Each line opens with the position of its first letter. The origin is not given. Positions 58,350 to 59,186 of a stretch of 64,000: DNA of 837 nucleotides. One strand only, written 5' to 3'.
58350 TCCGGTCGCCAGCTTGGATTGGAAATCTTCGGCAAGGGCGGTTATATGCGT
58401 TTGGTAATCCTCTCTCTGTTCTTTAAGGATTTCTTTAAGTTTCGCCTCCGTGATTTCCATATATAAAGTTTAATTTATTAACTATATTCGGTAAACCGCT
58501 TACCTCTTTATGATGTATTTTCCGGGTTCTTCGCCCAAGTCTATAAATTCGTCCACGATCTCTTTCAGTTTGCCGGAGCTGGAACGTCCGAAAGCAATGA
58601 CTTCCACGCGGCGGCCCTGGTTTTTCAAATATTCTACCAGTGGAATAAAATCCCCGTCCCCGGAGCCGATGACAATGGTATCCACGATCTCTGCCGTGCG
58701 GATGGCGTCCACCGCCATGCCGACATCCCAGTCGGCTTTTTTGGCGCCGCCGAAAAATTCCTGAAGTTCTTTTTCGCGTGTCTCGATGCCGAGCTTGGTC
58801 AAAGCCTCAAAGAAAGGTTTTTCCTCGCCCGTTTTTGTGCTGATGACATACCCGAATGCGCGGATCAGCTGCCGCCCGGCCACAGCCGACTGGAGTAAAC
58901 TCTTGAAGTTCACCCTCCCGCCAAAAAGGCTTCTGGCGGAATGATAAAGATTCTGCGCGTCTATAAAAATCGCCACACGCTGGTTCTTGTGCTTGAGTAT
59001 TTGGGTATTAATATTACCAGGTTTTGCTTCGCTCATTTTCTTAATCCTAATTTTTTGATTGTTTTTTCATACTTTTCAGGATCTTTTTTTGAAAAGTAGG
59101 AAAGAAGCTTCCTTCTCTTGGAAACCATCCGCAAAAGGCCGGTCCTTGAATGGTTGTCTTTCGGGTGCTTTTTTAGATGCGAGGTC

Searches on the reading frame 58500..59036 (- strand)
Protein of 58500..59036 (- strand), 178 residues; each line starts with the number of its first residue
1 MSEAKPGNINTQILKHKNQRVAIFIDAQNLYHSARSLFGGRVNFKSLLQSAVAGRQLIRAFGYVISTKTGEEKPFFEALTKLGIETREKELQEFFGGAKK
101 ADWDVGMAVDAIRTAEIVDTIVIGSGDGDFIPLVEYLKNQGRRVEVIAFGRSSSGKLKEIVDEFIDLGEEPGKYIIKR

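Call 76: search_protein_families(library=pfam, proteins=[window:58500-59036:-], max_evalue=0.001)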
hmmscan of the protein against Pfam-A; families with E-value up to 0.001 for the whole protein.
window:58500-59036:- (178 aa): 1 family
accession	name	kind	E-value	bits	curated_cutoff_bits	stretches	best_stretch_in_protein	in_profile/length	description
PF01936.24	NYN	-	2.1e-34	119.5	24.2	1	20-167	1-144/145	NYN domain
